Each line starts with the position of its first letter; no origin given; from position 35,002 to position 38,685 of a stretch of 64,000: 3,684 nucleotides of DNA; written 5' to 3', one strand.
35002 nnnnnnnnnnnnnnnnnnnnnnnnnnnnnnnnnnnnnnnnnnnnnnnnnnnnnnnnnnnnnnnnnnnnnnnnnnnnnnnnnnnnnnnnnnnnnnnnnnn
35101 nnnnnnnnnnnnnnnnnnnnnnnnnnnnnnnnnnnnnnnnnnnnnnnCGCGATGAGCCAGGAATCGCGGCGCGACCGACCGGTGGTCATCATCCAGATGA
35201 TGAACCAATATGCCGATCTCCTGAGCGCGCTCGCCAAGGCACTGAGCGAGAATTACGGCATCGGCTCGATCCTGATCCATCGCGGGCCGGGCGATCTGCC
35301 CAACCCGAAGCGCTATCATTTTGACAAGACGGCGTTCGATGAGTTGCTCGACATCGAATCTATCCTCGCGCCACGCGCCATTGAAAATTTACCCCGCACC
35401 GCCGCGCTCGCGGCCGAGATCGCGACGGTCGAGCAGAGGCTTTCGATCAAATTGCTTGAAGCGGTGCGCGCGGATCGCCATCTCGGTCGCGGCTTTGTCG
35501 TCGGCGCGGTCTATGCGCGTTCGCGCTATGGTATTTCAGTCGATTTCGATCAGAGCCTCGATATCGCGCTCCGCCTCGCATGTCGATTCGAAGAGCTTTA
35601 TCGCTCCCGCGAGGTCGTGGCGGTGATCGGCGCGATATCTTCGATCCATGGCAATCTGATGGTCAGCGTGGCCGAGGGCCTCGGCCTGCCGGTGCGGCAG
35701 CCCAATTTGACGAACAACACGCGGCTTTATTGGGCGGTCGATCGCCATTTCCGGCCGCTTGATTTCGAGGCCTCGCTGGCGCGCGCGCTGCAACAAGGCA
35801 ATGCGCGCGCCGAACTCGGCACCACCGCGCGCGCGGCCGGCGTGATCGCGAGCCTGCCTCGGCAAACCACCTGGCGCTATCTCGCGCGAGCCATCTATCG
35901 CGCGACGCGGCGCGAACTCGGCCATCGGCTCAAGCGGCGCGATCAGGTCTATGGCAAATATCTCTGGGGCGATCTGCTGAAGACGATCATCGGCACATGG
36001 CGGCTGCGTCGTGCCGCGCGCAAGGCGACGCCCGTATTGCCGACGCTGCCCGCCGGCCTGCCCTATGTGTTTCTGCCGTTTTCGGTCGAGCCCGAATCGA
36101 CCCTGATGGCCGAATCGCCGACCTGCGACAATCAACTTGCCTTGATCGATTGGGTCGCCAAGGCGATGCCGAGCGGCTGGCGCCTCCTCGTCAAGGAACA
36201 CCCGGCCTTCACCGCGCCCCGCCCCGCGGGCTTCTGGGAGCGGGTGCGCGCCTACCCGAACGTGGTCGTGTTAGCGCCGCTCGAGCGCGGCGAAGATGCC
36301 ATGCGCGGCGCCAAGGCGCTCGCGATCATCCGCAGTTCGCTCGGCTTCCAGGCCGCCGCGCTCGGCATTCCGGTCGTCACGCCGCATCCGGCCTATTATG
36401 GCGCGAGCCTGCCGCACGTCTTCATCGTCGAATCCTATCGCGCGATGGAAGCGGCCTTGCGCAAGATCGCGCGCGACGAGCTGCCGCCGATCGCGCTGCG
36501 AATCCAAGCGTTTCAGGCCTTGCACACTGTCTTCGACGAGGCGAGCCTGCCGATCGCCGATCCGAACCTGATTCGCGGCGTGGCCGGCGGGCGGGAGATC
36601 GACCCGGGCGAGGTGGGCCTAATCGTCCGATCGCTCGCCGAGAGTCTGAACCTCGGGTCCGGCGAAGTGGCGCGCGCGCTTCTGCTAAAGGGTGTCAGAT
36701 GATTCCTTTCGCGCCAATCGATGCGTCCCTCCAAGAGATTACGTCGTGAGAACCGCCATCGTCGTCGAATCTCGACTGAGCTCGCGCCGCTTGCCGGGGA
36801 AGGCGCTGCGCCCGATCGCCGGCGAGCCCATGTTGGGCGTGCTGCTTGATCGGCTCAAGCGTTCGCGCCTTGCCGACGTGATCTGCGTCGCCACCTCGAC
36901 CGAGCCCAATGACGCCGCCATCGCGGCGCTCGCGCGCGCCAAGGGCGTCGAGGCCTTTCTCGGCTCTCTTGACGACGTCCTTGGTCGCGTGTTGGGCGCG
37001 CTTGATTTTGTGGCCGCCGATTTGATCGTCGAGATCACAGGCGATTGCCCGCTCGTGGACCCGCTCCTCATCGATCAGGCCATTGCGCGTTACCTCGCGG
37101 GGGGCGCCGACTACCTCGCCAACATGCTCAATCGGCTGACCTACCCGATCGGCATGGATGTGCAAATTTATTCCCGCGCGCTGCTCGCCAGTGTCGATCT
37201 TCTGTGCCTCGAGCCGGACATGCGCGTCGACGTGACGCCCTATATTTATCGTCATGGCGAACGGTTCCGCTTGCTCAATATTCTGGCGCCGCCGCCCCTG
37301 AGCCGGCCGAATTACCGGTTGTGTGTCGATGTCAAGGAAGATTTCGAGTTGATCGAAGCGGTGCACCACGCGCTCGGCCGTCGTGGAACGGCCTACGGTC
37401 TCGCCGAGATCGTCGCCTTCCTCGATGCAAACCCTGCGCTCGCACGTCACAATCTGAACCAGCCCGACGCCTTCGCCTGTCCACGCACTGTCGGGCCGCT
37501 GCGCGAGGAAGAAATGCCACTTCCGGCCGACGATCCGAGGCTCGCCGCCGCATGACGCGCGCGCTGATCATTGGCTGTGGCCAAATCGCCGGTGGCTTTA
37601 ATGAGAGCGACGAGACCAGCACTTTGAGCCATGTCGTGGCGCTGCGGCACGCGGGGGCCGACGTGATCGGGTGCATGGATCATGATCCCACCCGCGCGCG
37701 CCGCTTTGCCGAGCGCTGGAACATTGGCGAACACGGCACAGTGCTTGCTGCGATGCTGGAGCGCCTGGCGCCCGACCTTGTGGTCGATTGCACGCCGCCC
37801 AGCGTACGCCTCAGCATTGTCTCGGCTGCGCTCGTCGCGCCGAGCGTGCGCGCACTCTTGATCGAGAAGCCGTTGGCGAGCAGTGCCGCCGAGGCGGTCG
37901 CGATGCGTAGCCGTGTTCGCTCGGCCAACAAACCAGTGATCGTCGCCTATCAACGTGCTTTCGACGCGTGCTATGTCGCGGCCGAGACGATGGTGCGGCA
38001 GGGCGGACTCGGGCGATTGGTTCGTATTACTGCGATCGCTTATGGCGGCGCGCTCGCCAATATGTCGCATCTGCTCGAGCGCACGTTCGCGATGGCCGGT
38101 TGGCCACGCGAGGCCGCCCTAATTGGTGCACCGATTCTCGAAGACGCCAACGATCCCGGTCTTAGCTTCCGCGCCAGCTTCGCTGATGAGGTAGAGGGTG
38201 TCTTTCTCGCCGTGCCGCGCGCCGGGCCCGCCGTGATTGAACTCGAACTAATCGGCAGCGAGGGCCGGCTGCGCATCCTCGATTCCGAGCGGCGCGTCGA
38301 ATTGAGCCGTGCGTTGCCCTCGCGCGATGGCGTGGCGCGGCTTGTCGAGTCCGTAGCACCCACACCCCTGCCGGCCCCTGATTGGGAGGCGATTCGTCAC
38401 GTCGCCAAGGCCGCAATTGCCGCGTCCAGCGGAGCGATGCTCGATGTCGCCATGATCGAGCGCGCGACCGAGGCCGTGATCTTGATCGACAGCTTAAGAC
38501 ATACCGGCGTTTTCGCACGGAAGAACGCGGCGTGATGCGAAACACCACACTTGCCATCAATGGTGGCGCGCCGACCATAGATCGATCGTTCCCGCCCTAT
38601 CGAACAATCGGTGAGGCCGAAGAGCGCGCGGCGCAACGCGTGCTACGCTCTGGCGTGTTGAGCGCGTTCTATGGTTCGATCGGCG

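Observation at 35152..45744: Multiple KpsC/KpsS/TagF-like K.HP-motif proteins as candidate nonulosonate polymerases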

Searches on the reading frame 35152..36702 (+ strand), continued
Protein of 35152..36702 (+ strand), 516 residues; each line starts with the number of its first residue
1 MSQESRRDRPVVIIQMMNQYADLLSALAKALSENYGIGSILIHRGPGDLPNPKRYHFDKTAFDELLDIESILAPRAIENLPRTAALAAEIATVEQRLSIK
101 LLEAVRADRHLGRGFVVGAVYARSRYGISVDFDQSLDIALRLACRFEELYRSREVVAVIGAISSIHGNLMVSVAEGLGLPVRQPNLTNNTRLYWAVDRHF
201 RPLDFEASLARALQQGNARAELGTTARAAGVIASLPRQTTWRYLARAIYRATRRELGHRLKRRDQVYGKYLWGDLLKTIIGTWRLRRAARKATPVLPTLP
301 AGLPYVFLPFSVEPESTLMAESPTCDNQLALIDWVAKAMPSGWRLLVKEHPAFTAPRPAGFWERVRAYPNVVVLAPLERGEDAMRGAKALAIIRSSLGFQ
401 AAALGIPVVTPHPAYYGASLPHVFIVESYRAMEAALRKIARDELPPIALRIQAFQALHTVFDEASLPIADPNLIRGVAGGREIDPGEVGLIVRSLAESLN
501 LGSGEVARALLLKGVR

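Call 102: get_annotated_region(hit=H3, flank=12000)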
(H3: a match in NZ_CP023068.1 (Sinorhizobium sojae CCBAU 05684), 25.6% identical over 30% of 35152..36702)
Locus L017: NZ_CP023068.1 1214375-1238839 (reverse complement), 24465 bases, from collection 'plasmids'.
description: Sinorhizobium sojae CCBAU 05684 plasmid pSJ05684b, complete sequence
organism: Sinorhizobium sojae CCBAU 05684 (NCBI taxid 716928)
taxonomy: Bacteria; Pseudomonadota; Alphaproteobacteria; Hyphomicrobiales; Rhizobiaceae; Sinorhizobium; Sinorhizobium sojae; Sinorhizobium sojae CCBAU 05684
host: -; source: G.max,nodule; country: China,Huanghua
typing (MOB-suite, as given by PLSDB): non-mobilizable
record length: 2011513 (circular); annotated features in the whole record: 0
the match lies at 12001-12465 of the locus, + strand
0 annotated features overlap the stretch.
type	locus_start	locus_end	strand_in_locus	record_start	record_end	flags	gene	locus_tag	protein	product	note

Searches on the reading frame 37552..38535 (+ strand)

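Call 6: search_protein_families(library=pfam, proteins=[window:37552-38535:+], max_evalue=0.001)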
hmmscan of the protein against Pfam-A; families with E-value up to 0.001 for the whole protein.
window:37552-38535:+ (327 aa): 1 family
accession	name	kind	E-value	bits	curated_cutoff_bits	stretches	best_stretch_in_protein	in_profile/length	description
PF01408.29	GFO_IDH_MocA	-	1.9e-10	41.9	24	1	3-133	2-120/120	Oxidoreductase family, NAD-binding Rossmann fold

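Call 78: search_protein_families(library=ncbifam, proteins=[window:37552-38535:+], max_evalue=1e-10)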
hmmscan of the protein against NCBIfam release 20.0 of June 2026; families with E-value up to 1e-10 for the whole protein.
window:37552-38535:+ (327 aa): 1 family
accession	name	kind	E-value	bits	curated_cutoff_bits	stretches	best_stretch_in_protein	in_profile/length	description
TIGR04380.1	myo_inos_iolG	equivalog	2.5e-14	52.9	355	1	32-163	21-152/330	inositol 2-dehydrogenase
